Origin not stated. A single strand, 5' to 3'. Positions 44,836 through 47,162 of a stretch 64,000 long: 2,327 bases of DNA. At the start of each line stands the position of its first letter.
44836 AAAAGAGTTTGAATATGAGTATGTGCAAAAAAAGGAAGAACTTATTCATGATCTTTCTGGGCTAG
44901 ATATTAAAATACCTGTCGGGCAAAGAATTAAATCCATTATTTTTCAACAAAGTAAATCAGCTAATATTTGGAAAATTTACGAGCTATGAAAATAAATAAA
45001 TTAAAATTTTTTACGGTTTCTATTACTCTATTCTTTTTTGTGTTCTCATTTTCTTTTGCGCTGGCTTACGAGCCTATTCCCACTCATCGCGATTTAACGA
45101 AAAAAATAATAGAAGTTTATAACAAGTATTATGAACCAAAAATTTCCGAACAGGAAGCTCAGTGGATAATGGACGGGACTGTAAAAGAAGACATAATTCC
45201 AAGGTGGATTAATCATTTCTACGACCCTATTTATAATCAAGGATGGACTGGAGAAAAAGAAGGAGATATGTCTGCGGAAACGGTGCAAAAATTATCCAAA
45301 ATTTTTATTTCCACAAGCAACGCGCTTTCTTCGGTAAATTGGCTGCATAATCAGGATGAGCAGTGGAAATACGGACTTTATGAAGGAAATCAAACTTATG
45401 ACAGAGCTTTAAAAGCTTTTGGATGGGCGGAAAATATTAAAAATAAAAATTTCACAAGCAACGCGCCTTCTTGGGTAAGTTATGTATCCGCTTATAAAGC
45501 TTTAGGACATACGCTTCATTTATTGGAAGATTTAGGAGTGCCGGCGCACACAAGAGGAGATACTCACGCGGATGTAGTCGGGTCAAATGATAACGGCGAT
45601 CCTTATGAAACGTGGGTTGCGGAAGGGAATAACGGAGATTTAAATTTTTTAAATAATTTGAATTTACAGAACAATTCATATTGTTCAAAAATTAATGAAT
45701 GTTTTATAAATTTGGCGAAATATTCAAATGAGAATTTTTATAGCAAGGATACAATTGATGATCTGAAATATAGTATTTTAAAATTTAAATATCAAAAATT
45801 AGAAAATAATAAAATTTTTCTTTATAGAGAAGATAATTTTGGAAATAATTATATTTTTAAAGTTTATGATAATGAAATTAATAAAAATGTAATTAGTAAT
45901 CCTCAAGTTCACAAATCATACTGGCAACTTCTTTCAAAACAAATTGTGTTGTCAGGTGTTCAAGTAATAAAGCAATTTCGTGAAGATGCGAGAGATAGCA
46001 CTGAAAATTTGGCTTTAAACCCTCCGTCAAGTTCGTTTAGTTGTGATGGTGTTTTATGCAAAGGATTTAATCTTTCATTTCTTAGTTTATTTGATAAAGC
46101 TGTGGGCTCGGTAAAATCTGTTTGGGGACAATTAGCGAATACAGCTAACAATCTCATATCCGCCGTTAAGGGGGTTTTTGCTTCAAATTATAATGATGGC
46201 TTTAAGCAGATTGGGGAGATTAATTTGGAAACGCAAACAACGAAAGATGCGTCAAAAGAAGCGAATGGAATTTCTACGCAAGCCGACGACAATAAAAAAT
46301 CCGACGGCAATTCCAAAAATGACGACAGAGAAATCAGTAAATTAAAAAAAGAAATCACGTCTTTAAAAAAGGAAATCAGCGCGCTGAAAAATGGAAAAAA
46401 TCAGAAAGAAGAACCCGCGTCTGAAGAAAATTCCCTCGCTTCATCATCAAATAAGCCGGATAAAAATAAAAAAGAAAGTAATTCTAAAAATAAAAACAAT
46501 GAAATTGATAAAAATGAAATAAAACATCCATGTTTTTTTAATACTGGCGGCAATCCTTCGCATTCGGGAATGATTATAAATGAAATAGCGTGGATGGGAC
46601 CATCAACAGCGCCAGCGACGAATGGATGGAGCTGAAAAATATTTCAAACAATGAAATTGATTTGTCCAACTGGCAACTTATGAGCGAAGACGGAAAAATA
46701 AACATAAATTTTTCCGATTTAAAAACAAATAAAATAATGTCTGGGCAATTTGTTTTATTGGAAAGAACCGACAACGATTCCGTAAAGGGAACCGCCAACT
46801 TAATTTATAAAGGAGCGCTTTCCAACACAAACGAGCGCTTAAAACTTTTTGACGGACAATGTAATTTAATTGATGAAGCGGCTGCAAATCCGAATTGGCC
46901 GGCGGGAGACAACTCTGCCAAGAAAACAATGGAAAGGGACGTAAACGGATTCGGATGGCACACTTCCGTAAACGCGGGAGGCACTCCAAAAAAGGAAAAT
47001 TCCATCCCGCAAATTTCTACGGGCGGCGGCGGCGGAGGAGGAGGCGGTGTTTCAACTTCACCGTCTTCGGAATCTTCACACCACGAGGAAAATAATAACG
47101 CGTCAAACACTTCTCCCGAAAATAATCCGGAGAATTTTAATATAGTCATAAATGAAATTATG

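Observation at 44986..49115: Giant (~1,370 aa) secreted protein with Zn-hydrolase (P1 nuclease/PLC-like) motif, coiled coil and two lamin-tail domains, interrupted by a -1 frameshift inside LTD 1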

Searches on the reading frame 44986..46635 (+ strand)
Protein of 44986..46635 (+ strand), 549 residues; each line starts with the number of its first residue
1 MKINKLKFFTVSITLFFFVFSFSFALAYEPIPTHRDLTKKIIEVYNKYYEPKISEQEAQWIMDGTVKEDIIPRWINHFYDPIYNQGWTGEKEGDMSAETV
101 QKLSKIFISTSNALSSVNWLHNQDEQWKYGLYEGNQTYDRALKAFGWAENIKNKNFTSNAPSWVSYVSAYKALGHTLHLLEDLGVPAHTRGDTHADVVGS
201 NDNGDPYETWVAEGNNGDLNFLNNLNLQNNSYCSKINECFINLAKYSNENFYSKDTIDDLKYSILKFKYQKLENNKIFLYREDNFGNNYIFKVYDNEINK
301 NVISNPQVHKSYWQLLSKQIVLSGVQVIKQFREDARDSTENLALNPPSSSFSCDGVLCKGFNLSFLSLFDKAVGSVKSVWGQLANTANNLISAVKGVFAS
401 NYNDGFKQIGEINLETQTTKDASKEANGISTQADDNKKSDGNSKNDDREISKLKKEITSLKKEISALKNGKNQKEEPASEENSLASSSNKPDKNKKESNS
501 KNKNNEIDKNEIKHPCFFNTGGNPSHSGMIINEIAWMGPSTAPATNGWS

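Call 5: search_protein_families(library=pfam, max_evalue=1, proteins=[window:44986-46635:+])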
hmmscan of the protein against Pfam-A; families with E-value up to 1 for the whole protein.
window:44986-46635:+ (549 aa): 4 families
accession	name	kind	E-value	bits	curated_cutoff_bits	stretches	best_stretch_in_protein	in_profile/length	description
PF20570.3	DUF6779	-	0.041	15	28.1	1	430-479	53-102/108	Domain of unknown function (DUF6779)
PF04977.20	DivIC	-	0.042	14.1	28.9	1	447-478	30-61/80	Septum formation initiator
PF18504.6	Csm1_N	-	0.054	14.3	26.3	1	437-476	30-69/70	Csm1 N-terminal domain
PF03003.21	Pox_G9-A16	-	0.33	11.1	24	1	200-245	27-71/128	Pox virus entry-fusion-complex G9/A16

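Call 19: list_cluster_members(proteins=[window:44986-46632:+, window:44968-46632:+, window:46590-49112:+, window:46626-49112:+, window:46680-49112:+, window:49230-50129:+, window:44399-44986:+, window:42745-44058:-])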
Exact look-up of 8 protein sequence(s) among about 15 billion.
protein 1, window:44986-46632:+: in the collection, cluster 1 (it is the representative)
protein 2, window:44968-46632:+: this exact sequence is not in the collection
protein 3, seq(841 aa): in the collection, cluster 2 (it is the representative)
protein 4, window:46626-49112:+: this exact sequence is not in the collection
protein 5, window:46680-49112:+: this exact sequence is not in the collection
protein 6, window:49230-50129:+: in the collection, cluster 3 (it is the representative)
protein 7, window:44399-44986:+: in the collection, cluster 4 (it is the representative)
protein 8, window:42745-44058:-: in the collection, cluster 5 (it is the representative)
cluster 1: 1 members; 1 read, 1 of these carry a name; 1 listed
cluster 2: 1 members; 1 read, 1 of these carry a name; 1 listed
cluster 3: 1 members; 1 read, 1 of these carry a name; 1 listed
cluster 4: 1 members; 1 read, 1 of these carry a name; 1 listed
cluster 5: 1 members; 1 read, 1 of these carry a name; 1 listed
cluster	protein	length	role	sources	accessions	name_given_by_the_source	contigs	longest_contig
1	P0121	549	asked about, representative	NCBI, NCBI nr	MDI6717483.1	MAG: hypothetical protein QMD86_00295 [Patescibacteria group bacterium] | hypothetical protein [Patescibacteria group bacterium]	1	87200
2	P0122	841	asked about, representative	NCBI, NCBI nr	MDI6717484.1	MAG: lamin tail domain-containing protein [Patescibacteria group bacterium] | lamin tail domain-containing protein [Patescibacteria group bacterium]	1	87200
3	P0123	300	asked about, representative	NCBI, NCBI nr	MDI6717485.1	MAG: LCP family protein [Patescibacteria group bacterium] | LCP family protein [Patescibacteria group bacterium]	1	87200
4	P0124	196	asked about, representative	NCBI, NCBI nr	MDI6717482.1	MAG: hypothetical protein QMD86_00290 [Patescibacteria group bacterium] | hypothetical protein [Patescibacteria group bacterium]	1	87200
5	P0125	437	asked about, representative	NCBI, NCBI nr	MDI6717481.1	MAG: sugar transferase [Patescibacteria group bacterium] | sugar transferase [Patescibacteria group bacterium]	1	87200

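Call 64: find_homologous_proteins(query=P0122, max_evalue=1e-20)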
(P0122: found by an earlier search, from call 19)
Query P0122 (841 aa): 295 proteins with E <= 1e-20 among 8000 candidates; the best 120 are listed.
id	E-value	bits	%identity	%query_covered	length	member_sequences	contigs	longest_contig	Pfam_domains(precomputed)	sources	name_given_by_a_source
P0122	0.0e+0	1907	100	100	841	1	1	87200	PF00932.26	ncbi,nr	ncbi:MAG: lamin tail domain-containing protein [Patescibacteria group bacterium]|nr:lamin tail domai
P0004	6.8e-173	595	40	98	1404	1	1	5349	PF00932.26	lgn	-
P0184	1.6e-148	515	36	99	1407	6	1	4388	PF00932.26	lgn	-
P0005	2.9e-146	507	36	99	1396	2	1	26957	PF00932.26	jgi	-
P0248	2.9e-145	504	46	50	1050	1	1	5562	PF00801.27,PF00932.26,PF18911.7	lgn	-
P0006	9.7e-141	489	53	39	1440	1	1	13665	PF00932.26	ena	-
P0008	1.5e-139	485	36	99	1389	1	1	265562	PF00932.26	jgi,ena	-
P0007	2.5e-139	484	35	99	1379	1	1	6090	PF00932.26,PF00041.28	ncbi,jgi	ncbi:MAG: lamin tail domain-containing protein [Patescibacteria group bacterium]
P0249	4.7e-135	470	45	47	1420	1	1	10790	PF22352.3,PF00801.27,PF00932.26,PF18911.7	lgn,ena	-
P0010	5.8e-134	466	35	96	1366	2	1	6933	PF00932.26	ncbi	ncbi:MAG: lamin tail domain-containing protein, partial [Patescibacteria group bacterium]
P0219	2.7e-130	454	38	82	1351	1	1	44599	PF00932.26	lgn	-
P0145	1.4e-128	449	39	84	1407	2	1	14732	PF00932.26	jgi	-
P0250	6.5e-126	440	34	96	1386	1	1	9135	PF00932.26,PF00041.28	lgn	-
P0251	4.4e-124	434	35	60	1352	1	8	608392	PF00932.26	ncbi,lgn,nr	ncbi:MAG: lamin tail domain-containing protein [Candidatus Harrisonbacteria bacterium]|nr:lamin tail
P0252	1.6e-119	419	39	44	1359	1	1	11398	PF00932.26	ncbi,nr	ncbi:MAG: lamin tail domain-containing protein [Candidatus Brennerbacteria bacterium]|nr:lamin tail 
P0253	2.1e-119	418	35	59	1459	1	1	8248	PF00932.26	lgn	-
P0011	2.4e-119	418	37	82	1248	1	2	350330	PF00932.26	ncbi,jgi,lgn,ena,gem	-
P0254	2.9e-116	408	45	42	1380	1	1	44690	PF00932.26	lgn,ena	-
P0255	6.7e-116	407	34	59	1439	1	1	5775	PF01551.30,PF00932.26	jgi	jgi:hypothetical protein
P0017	2.2e-114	402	43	45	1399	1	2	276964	PF00801.27,PF00932.26,PF18911.7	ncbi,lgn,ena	-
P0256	3.8e-112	394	43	41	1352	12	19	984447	PF00932.26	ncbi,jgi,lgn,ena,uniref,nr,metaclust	ncbi:TPA: hypothetical protein DDZ49_03815 [Candidatus Wolfebacteria bacterium]|uniref:Phospholipase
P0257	2.5e-111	392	42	42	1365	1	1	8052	PF00932.26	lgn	-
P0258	3.1e-109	385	45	38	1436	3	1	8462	PF00932.26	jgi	-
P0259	9.3e-109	383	45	38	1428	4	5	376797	PF00932.26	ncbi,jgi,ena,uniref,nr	ncbi:hypothetical protein A2372_02905 [Candidatus Wolfebacteria bacterium RIFOXYB1_FULL_54_12]|unire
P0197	1.0e-107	380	46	39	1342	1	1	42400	PF00801.27,PF00932.26,PF18911.7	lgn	-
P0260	1.1e-105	373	40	50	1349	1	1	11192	PF00801.27,PF00932.26,PF18911.7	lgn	-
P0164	1.1e-103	366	32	62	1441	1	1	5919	PF00932.26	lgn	-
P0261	1.9e-102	362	42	38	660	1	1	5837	PF00932.26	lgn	-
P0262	3.3e-102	361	42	50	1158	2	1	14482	PF00932.26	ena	-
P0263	2.3e-101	359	53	17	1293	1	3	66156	PF13360.14,PF00932.26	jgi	-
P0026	8.2e-100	353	34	58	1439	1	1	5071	PF00932.26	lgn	-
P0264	3.1e-99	352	32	58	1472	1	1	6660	PF00932.26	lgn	-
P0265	1.4e-98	349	39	36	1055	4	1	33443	PF00801.27,PF00932.26,PF18911.7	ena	-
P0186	8.1e-98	347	49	40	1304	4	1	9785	PF00882.25,PF00932.26,PF00041.28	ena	-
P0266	3.4e-97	345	38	29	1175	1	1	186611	PF22352.3,PF00801.27,PF00932.26,PF18911.7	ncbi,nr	ncbi:MAG: lamin tail domain-containing protein [bacterium]|nr:lamin tail domain-containing protein [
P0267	2.3e-95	339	34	66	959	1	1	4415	PF00801.27,PF00932.26,PF00041.28,PF18911.7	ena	-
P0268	4.9e-93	331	41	39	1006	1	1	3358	PF00932.26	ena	-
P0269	1.1e-91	327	30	60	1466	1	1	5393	PF00932.26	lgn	-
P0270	1.1e-91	327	50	39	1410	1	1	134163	PF00801.27,PF00932.26,PF18911.7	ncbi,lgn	-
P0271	9.0e-91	324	34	83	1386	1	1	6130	PF00932.26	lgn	-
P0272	2.2e-90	322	35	37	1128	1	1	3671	PF00932.26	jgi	-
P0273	2.4e-90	322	36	70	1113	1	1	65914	PF00932.26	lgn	-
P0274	1.8e-87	313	47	40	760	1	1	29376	PF00801.27,PF00932.26,PF18911.7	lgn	-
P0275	2.2e-87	312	44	38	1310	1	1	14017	PF00932.26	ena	-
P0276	4.2e-87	311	31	46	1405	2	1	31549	PF00932.26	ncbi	-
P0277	9.9e-87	310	47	26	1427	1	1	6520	PF00801.27,PF00932.26,PF18911.7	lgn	-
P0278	1.4e-86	310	45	25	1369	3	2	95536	PF00932.26,PF00041.28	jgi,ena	-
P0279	3.3e-86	308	47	39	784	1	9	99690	PF00801.27,PF00932.26,PF18911.7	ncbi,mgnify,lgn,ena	ncbi:MAG: lamin tail domain-containing protein [Patescibacteria group bacterium]|mgnify:CR=1 FL=1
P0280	1.2e-85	307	43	39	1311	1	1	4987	PF00932.26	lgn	-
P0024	1.6e-84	303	61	16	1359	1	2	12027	PF00932.26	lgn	-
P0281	2.5e-84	302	45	39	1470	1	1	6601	PF00932.26,PF28492.1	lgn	-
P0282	4.0e-84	302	44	25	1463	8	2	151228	PF00801.27,PF00932.26,PF18911.7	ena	-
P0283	5.1e-84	301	34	35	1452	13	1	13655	PF00801.27,PF00932.26,PF18911.7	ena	-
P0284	9.9e-84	300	46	25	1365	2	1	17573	PF00932.26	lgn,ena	-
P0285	1.0e-83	300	41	32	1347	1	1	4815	PF00932.26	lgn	-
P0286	7.4e-83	297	44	39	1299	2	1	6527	PF00932.26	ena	-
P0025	8.6e-83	297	45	24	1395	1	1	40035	PF00932.26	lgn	-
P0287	3.1e-81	292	42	26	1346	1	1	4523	PF13229.13,PF00932.26,PF05048.20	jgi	jgi:parallel beta-helix repeat protein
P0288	8.2e-81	291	45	26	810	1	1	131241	PF00932.26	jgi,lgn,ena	-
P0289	1.0e-80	290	37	36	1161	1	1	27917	PF22352.3,PF00801.27,PF00932.26,PF18911.7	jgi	-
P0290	3.6e-80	288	42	38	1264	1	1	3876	PF00932.26,PF07603.18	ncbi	ncbi:MAG: Lcl domain-containing protein [Candidatus Heimdallarchaeaceae archaeon]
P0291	3.7e-80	288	45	39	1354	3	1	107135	PF00932.26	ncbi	-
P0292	6.9e-80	288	58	16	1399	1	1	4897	PF00932.26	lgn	-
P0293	2.7e-79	286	35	42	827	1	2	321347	PF00932.26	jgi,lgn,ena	-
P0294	5.0e-79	285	38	34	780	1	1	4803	PF00932.26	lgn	-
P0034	5.9e-79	284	41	40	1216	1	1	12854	PF00932.26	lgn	-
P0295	1.9e-78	283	32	83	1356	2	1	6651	PF00932.26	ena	-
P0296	8.9e-77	277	34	35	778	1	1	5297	PF00932.26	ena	-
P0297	9.0e-77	277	31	83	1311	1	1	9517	PF00932.26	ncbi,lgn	-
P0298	1.6e-76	276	31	70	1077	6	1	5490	PF00932.26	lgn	-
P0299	8.5e-76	274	35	31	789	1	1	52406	PF00932.26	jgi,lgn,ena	-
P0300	9.1e-76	274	37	50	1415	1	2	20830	PF00932.26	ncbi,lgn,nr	ncbi:lamin tail domain-containing protein [Candidatus Wolfebacteria bacterium]|nr:lamin tail domain-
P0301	1.3e-75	273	34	35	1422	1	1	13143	PF13229.13,PF00932.26,PF28492.1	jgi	jgi:hypothetical protein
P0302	3.0e-75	272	59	16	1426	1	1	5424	PF00932.26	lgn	-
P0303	2.1e-73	266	31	83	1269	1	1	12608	PF00932.26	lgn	-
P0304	5.9e-73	265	46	16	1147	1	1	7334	PF00932.26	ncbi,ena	-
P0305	6.8e-72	261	31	38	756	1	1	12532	PF00932.26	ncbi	-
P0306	1.2e-71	260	36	36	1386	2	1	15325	PF13229.13,PF00932.26,PF28492.1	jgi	-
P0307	1.8e-68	250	43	28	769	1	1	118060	PF00932.26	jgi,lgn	-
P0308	1.0e-67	247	36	35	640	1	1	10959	PF00932.26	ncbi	-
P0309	1.3e-66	244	31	43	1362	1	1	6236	PF00932.26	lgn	-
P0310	1.8e-66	243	41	38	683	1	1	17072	PF00932.26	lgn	-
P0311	3.7e-66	242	38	26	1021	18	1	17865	PF00932.26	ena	-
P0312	7.4e-66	241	34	26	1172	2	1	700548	PF00932.26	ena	-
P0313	1.6e-65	240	31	42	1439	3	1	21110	PF13229.13,PF00932.26,PF28492.1,PF05048.20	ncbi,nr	ncbi:lamin tail domain-containing protein [Patescibacteria group bacterium]|nr:lamin tail domain-con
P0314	2.4e-65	239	43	39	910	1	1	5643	PF00932.26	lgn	-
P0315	4.7e-65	238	45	26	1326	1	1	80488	PF22352.3,PF00801.27,PF00932.26,PF18911.7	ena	-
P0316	1.1e-64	237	34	42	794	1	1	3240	PF00932.26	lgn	-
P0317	2.9e-64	236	34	26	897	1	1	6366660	PF00932.26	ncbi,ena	-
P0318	1.4e-63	234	31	70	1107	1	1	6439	PF00932.26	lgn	-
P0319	2.8e-63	233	56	16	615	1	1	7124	PF00932.26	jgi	-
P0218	3.7e-63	232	31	70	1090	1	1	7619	PF00932.26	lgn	-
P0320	8.2e-63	231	35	38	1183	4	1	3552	PF00932.26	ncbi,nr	ncbi:lamin tail domain-containing protein, partial [bacterium]|nr:lamin tail domain-containing prote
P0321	2.0e-62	230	36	36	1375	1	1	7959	PF00932.26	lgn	-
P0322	1.0e-61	227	34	37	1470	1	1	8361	PF00932.26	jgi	jgi:hypothetical protein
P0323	2.0e-61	226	40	26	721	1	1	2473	PF00932.26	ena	-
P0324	3.5e-61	226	47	24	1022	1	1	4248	PF00932.26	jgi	jgi:hypothetical protein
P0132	7.1e-61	225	34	48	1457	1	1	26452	PF00932.26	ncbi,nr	ncbi:lamin tail domain-containing protein [Candidatus Wolfebacteria bacterium]|nr:lamin tail domain-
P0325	3.3e-60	222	33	39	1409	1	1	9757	PF13229.13,PF00801.27,PF00932.26,PF05048.20,PF18911.7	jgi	-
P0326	4.0e-60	222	41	26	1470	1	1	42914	PF00932.26,PF00041.28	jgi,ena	-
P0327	1.1e-59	221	33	35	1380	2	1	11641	PF00932.26,PF16794.12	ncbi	ncbi:MAG: lamin tail domain-containing protein [Candidatus Paceibacterota bacterium]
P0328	2.1e-59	220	38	25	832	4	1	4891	PF00932.26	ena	-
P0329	8.8e-59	218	37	39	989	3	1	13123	PF00932.26,PF03891.21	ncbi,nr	ncbi:MAG: lamin tail domain-containing protein, partial [Candidatus Pacebacteria bacterium]|nr:lamin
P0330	3.0e-58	216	34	35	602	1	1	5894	PF00932.26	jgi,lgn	-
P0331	4.1e-58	215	49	16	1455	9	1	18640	PF00932.26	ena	-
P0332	5.8e-58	215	50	16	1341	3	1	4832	PF00932.26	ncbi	-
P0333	1.9e-56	210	38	26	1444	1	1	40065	PF00932.26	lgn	-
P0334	6.1e-56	208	39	24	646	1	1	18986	PF00932.26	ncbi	-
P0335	9.0e-56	208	32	29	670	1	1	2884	PF00932.26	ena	-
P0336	1.8e-55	207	31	46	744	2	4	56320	PF00932.26,PF18998.7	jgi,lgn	-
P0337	2.4e-55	206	43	26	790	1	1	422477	PF00932.26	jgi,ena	-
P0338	3.1e-55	206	30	34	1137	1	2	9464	PF00932.26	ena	-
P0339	2.0e-54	203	36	26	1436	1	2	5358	PF00932.26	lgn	-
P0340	1.2e-53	201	38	26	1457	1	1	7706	PF00932.26,PF00041.28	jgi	jgi:hypothetical protein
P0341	2.3e-53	200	34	34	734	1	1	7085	PF00932.26,PF18998.7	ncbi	-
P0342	2.4e-53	200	48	17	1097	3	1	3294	PF00932.26,PF00041.28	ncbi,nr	ncbi:MAG: lamin tail domain-containing protein, partial [Candidatus Pacebacteria bacterium]|nr:lamin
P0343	2.6e-53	200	37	32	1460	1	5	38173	PF00932.26,PF00041.28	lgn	-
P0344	6.1e-52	195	51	16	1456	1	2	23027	PF13229.13,PF00932.26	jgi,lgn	-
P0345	1.3e-51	194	40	26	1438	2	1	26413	PF00932.26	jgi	jgi:hypothetical protein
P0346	1.1e-50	191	49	16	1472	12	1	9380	PF00932.26,PF00041.28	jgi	-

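Call 66: list_cluster_members(proteins=[P0256, P0259, P0077])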
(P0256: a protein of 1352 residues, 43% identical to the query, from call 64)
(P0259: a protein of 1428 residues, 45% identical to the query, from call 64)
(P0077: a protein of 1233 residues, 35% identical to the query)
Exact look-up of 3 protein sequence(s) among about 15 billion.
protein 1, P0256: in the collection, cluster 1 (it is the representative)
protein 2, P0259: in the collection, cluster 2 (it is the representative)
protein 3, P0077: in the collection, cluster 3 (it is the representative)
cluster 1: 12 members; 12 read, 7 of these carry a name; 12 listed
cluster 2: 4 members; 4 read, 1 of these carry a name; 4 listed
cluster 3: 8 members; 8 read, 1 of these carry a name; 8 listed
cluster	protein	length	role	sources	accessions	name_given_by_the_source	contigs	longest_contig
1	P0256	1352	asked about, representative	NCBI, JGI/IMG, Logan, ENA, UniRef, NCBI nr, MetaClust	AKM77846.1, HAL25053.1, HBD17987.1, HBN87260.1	TPA: hypothetical protein DDZ49_03815 [Candidatus Wolfebacteria bacterium] | Phospholipase D/competence protein ComEA helix-hairpin-helix domain protein n=2 ... | MAG: endonuclease I [Candidatus Wolfebacteria bacterium GW2011_GWB1_47_1]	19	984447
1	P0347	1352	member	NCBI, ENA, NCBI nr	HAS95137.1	TPA: hypothetical protein DCS99_01815 [Candidatus Wolfebacteria bacterium] | hypothetical protein [Candidatus Wolfebacteria bacterium]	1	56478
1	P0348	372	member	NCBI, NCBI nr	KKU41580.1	MAG: hypothetical protein UX58_C0007G0021 [Candidatus Wolfebacteria bacterium ...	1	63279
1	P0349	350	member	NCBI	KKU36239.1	MAG: hypothetical protein UX49_C0020G0012, partial [Candidatus Wolfebacteria bacterium ...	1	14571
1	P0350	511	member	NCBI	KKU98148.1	MAG: hypothetical protein UY31_C0060G0001, partial [Candidatus Wolfebacteria bacterium ...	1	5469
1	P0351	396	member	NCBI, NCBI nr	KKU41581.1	MAG: Phospholipase D/competence protein ComEA helix-hairpin-helix domain protein ...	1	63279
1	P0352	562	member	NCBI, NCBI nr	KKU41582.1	MAG: S-layer-like protein array protein [Candidatus Wolfebacteria bacterium ...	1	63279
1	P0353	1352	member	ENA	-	-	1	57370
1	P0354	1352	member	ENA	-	-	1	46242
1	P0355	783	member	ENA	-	-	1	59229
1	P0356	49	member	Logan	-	-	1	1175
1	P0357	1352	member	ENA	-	-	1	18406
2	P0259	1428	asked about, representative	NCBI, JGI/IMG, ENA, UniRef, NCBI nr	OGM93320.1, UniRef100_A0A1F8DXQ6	hypothetical protein A2372_02905 [Candidatus Wolfebacteria bacterium RIFOXYB1_FULL_54_12] | LTD domain-containing protein n=1 Tax=Candidatus Wolfebacteria bacterium ... | MAG: hypothetical protein A2372_02905 [Candidatus Wolfebacteria bacterium ...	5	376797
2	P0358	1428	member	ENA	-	-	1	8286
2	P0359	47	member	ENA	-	-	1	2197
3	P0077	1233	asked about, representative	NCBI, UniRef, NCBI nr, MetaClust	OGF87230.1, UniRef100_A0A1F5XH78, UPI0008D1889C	hypothetical protein A3B19_03280 [Candidatus Giovannonibacteria bacterium ... | LTD domain-containing protein n=1 Tax=Candidatus Giovannonibacteria bacterium ... | MAG: hypothetical protein A3B19_03280 [Candidatus Giovannonibacteria bacterium ...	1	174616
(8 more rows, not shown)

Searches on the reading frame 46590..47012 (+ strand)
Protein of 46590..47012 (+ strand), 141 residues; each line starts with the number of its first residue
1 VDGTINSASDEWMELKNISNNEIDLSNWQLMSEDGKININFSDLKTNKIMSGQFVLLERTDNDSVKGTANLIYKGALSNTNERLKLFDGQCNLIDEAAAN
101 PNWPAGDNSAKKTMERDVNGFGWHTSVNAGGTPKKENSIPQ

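Call 31: search_protein_families(library=pfam, max_evalue=1, proteins=[window:46590-47012:+])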
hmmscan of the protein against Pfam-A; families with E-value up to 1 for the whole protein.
seq(141 aa): 1 family
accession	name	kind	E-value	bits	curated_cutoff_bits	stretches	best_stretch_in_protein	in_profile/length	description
PF00932.25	LTD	-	1.8e-08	35.2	34.3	1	7-97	21-105/109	Lamin Tail Domain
